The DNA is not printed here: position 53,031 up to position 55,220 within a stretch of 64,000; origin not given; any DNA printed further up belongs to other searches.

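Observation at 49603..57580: Excisionase-type HTH, orphan 1,629-aa protein and translationally coupled SF2 helicase: candidate uncharacterised mobile-island system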

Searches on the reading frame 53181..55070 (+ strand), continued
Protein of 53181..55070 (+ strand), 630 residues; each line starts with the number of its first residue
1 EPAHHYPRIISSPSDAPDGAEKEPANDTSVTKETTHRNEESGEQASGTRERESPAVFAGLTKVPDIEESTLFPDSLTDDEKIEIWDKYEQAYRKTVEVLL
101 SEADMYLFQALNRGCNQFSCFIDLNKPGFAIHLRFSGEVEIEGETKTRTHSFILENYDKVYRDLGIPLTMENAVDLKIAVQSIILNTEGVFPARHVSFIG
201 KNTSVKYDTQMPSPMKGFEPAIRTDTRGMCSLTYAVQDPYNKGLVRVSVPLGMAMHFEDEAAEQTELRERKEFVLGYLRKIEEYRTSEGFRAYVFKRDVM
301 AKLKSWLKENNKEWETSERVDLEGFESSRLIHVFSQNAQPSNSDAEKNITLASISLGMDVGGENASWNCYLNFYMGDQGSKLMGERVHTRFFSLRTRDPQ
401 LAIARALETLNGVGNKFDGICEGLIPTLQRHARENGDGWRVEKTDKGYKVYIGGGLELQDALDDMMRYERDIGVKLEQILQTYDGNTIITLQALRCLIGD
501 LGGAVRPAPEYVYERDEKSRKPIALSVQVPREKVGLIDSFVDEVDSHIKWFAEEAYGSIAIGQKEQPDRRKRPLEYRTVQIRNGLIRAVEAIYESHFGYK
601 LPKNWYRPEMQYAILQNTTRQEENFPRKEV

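Call 91: search_protein_families(library=pfam, proteins=[L014:22283-23806:+, L016:2680-4047:+, L015:203-724:+], max_evalue=0.01)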
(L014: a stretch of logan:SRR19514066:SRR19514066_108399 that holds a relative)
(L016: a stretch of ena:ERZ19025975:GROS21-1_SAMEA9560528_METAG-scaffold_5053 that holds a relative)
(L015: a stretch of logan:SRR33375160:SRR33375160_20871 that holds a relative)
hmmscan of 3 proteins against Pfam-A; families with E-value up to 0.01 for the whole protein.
L014:22283-23806:+ (507 aa): 1 family
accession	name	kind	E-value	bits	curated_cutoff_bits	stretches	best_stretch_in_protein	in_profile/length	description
PF15947.10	DUF4755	-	0.004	17.5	27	1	137-203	7-70/129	Domain of unknown function (DUF4755)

L016:2680-4047:+ (455 aa): 1 family
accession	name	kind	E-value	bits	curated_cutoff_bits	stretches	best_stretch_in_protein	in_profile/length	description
PF00353.25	HemolysinCabind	-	0.00031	21.1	23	1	302-336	1-35/36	RTX calcium-binding nonapeptide repeat (4 copies)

L015:203-724:+ (173 aa): 0 families

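Call 92: search_protein_families(library=padloc, proteins=[L014:19403-22264:+, L014:22283-23806:+, L014:23779-25353:+, L016:2680-4047:+, L014:16543-19065:+], max_evalue=0.001)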
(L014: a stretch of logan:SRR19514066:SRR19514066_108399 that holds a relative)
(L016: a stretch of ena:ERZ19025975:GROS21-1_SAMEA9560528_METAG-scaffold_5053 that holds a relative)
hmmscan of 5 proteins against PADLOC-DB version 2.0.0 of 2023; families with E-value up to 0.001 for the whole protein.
L014:19403-22264:+ (953 aa): 47 families (the best 25 are shown)
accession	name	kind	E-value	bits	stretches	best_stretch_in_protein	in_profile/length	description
PDLC02619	DrmD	-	8.2e-204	677.3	1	29-663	25-654/872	DrmD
PDLC02500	BrxHI|BrxHII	-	3e-65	219.3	2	481-898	512-908/933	BrxHI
PDLC02621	DrmD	-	5.3e-63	211.6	1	29-586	114-674/1040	DrmD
PDLC02623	DrmD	-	2.9e-54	182.3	3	488-615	567-697/1040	DrmD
PDLC00659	HmaA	-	1.2e-52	177.1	1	32-624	100-692/1176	SNF2 helicase / DEAD-box helicase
PDLC02620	DrmD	-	1.9e-50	169.8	2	28-462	91-523/1060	DrmD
PDLC02504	BrxHI|BrxHII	-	5.7e-48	161.6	1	21-653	95-687/971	BrxHII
PDLC02843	DpdE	-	7e-43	144.7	2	29-229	151-331/1091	DpdE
PDLC02572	DrmA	-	5.2e-41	138.5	1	28-561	110-641/1043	DrmA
PDLC02632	DrmD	-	6.4e-37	125.4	1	27-559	114-641/662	DrmD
PDLC02840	DpdE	-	5.1e-35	119.1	2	29-225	152-332/1091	DpdE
PDLC00633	ZorD1|ZorD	-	4.5e-33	112.4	2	33-282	442-690/908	"SWI2/SNF2 helicase, Mrr-like nuclease"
PDLC02634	DrmD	-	6.3e-33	111.6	1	35-583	90-624/900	DrmD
PDLC02846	DpdE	-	1.8e-32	110.2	2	28-199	154-324/1034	DpdE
PDLC02844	DpdE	-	2.2e-31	106.6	2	22-220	140-328/1074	DpdE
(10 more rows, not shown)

L014:22283-23806:+ (507 aa): 15 families
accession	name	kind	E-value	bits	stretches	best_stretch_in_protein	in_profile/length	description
PDLC03646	MTase_III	-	2.2e-142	474.1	2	216-505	240-526/1057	Type III methyltransferase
PDLC03638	MTase_III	-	2.6e-63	212.6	1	109-504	60-435/816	Type III methyltransferase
PDLC03634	MTase_III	-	1.3e-16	58.6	1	447-498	91-141/621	Type III methyltransferase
PDLC03635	MTase_III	-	3.7e-16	56.9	1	447-504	215-272/708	Type III methyltransferase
PDLC03636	MTase_III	-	4e-14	50.3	1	445-504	41-100/575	Type III methyltransferase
PDLC03644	MTase_III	-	2.3e-12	44.5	1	436-496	21-84/542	Type III methyltransferase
PDLC03641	MTase_III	-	2e-11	41.2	1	450-498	104-152/657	Type III methyltransferase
PDLC03642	MTase_III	-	9e-09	32.5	1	450-504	82-143/528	Type III methyltransferase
PDLC03640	MTase_III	-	2.5e-08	30.7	1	450-494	43-87/654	Type III methyltransferase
PDLC03639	MTase_III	-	4.7e-08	29.8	1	439-503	76-147/639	Type III methyltransferase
PDLC03645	MTase_III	-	1.1e-07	28.3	1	453-501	142-197/709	Type III methyltransferase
PDLC03637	MTase_III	-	3.9e-07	27.1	1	447-498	118-168/513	Type III methyltransferase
PDLC03354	MTase_II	-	6.2e-07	26.7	1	451-490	61-101/425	Type II methyltransferase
PDLC03278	MTase_II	-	8.8e-05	20.1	1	460-501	8-50/390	Type II methyltransferase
PDLC04018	PD-Lambda-5_B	-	0.00019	18.8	1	437-502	153-217/291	-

L014:23779-25353:+ (524 aa): 17 families
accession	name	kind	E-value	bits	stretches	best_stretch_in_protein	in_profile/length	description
PDLC03646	MTase_III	-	4.5e-75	251.2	1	8-519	528-1053/1057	Type III methyltransferase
PDLC03634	MTase_III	-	2.1e-41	140.5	1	9-304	181-447/621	Type III methyltransferase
PDLC03641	MTase_III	-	1.5e-39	134.1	1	9-309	192-454/657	Type III methyltransferase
PDLC03644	MTase_III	-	2.8e-35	120.1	1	13-317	121-397/542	Type III methyltransferase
PDLC03642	MTase_III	-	1.5e-30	104.4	2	208-299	307-395/528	Type III methyltransferase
PDLC03640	MTase_III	-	8.6e-27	91.7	1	14-314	128-444/654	Type III methyltransferase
PDLC03645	MTase_III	-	3.1e-24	83.1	2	217-300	437-521/709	Type III methyltransferase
PDLC03637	MTase_III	-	1.8e-21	74.4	2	216-305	368-457/513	Type III methyltransferase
PDLC03643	MTase_III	-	1.1e-19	68.9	2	222-301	188-266/465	Type III methyltransferase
PDLC03638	MTase_III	-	1.5e-19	67.9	1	7-436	437-795/816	Type III methyltransferase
PDLC03636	MTase_III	-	2.1e-19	67.7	1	12-321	107-413/575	Type III methyltransferase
PDLC03635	MTase_III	-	1.6e-15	54.8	1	7-384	274-641/708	Type III methyltransferase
PDLC03639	MTase_III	-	6.1e-13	46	1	227-300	405-478/639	Type III methyltransferase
PDLC03278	MTase_II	-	1e-09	36.4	1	231-290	271-329/390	Type II methyltransferase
PDLC03354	MTase_II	-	8e-08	29.7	1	13-110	141-239/425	Type II methyltransferase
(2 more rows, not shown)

L016:2680-4047:+ (455 aa): 0 families

L014:16543-19065:+ (840 aa): 5 families
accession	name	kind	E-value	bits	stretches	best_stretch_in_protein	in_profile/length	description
PDLC02707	PbeA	-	1.7e-15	54.6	1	59-443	270-624/672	PbeA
PDLC02704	PbeA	-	2.9e-08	30.7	1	59-438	272-635/682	PbeA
PDLC02706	PbeA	-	3.8e-07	27.1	1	57-437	285-662/722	PbeA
PDLC01439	typeIV_DinG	-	1.1e-05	22.3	1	26-116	10-78/575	CAS-IV-A; associated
PDLC02703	PbeA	-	6.9e-05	19.6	0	383-448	548-613/626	PbeA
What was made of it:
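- DrmD-like SNF2 (E 8e-204) plus type III methyltransferase and Res in L014 (call 92).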

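Call 93: list_cluster_members(proteins=[P0018, P0019, P0022, P0024, P0027, P0030, P0031, P0034, P0059, P0062])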
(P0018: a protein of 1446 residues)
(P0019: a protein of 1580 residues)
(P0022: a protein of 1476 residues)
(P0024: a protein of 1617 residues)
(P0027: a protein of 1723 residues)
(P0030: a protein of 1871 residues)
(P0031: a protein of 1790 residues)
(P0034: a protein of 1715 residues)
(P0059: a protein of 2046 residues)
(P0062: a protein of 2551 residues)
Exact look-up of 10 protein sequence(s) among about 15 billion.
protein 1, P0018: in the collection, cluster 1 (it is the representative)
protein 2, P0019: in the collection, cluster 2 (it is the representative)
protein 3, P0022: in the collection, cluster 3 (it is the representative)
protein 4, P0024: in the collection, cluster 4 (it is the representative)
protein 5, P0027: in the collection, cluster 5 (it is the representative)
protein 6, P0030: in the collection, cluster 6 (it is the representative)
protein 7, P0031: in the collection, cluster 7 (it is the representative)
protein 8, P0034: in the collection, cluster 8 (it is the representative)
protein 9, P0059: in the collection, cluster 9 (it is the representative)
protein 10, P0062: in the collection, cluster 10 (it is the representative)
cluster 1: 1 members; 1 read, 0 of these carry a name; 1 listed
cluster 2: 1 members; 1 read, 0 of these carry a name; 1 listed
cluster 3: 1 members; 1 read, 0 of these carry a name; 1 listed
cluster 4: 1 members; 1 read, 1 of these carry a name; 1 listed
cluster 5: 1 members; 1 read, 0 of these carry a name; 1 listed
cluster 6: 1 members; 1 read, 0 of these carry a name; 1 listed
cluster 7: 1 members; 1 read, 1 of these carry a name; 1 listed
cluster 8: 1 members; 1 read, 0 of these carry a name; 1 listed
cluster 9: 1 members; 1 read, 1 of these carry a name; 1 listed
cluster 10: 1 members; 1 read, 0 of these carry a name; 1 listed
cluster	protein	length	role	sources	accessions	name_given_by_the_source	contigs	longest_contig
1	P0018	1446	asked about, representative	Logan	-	-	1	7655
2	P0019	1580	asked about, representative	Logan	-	-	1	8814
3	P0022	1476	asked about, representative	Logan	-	-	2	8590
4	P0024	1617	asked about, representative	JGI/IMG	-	hypothetical protein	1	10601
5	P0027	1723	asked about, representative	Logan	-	-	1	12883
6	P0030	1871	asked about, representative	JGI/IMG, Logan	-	-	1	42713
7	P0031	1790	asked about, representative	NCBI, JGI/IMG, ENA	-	hypothetical protein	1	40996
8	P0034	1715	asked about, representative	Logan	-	-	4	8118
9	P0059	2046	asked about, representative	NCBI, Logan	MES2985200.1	MAG: hypothetical protein V4735_08450 [Pseudomonadota bacterium]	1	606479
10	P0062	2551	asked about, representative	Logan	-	-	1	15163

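Call 94: find_encoding_contigs(protein=P0059, flank=10000, max_places=1)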
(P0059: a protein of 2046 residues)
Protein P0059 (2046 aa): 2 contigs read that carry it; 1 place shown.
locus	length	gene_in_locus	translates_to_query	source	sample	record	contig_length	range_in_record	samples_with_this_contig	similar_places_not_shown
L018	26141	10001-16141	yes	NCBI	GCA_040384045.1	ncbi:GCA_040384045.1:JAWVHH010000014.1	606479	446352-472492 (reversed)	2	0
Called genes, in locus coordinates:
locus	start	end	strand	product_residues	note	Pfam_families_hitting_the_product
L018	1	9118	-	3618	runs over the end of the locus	PF00353:HemolysinCabind, PF08548:Peptidase_M10_C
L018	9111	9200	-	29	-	-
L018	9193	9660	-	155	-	PF02794:HlyC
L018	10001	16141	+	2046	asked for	-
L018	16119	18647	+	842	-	PF04851:ResIII, PF00270:DEAD (weak)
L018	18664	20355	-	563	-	PF00999:Na_H_Exchanger, PF02254:TrkA_N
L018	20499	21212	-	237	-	PF04493:Endonuclease_5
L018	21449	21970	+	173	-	PF04120:Iron_permease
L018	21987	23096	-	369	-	PF05359:DUF748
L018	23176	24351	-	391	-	-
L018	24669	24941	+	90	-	-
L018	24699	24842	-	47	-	PF07896:DUF1674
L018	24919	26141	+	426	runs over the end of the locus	PF01029:NusB, PF01189:Methyltr_RsmB-F, PF13649:Methyltransf_25, PF13847:Methyltransf_31 (weak)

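Call 99: search_solved_structures(query=A5, max_evalue=5)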
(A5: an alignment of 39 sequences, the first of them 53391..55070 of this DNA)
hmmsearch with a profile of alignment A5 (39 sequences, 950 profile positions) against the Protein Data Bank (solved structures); distinct sequences matched with E-value up to 5: 2.
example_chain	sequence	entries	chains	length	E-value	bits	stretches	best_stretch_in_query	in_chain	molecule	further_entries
5kca_A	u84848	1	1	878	0.22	13.3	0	535-566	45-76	Cerebellin-1,Cerebellin-1,Cerebellin-1,Glutamate receptor ionotropic, delta-2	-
3c4r_A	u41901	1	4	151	1.6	10.4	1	366-444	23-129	Uncharacterized protein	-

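Call 112: find_related_loci(query=A1, collection=viral_contigs, flank=10000)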
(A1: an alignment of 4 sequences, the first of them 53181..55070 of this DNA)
Query A1 (630 aa) in viral_contigs; peptide patterns used: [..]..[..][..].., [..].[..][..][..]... (x = any residue, [..] = any of these).
139 stretches matched a pattern, but none encodes a relative of the query by tblastn (E <= 1e-3).

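Call 114: search_protein_families(library=padloc, alignment_id=A4, max_evalue=0.001)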
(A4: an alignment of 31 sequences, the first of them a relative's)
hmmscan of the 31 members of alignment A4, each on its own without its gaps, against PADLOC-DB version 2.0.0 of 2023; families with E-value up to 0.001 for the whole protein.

A. member 1, P0041 (2181 aa): 0 families

B. families by the number of members that match (of 31 scanned): 0 families
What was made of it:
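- On Hachiman: None in 31 family members (call 114).
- On Any PADLOC-DB v2.0 defence or candidate system: 31 giant-family members: 0 hits (call 114).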
